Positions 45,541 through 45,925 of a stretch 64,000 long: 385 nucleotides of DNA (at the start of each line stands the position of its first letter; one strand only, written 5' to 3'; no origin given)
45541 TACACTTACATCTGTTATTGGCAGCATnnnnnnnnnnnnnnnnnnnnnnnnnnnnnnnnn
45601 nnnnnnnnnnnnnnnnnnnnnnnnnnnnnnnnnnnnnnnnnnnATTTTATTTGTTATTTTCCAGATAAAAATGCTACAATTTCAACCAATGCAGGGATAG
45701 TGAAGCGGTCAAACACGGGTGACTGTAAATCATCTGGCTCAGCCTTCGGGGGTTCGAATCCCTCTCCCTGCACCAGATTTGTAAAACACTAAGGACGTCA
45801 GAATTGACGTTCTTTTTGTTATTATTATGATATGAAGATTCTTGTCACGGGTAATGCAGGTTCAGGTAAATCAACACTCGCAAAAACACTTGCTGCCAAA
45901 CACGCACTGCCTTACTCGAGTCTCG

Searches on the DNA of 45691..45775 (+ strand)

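Call 98: search_dna_similar(query=window:45691-45775:+, collection=ecoli_genomes, mode=distant, max_evalue=10, max_rows=8)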
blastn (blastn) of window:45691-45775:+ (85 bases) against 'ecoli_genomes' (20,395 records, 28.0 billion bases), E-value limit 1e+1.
Records with a match: 5442; places in all: 15721; records where one place covers at least 80% of the query: 6.
Genomes with a match: 5426 of 5426; with a place that covers at least 80% of the query: 6. Places per genome that has any: lowest 1, median 3, highest 7. On chromosomes: 15694 places; on plasmids: 27.
Best place of each record, by identity: 60-80% 5442.
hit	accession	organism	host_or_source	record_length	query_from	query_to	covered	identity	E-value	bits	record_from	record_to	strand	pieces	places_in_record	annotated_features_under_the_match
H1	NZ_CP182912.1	Escherichia coli strain FAHZZU6014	Homo sapiens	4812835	14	85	85%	75.0%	1e-3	50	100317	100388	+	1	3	tRNA-Tyr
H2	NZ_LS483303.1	Escherichia coli strain NCTC9967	missing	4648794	14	85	85%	73.6%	6e-2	46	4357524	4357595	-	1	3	none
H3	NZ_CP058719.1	Escherichia coli strain M159-1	Manis javanica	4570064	14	85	85%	72.2%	7e-1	41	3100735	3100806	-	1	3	tRNA-Tyr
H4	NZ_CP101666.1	Escherichia coli strain M171-1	Manis javanica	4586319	14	85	85%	72.2%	7e-1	41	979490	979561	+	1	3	tRNA-Tyr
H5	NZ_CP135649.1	Escherichia coli strain TUM14664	missing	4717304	14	85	85%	72.2%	7e-1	41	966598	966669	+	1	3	tRNA-Tyr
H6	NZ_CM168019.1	Escherichia coli strain PEC148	Sus scrofa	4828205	14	85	85%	72.2%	7e-1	41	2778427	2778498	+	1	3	tRNA-Tyr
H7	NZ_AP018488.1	Escherichia coli O157:H7 strain PV15-279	Homo sapiens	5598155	31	85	65%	78.2%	2e-2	46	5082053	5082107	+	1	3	tRNA-Tyr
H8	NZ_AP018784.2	Escherichia coli strain SK1144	-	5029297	31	85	65%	78.2%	2e-2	46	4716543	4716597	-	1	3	tRNA-Tyr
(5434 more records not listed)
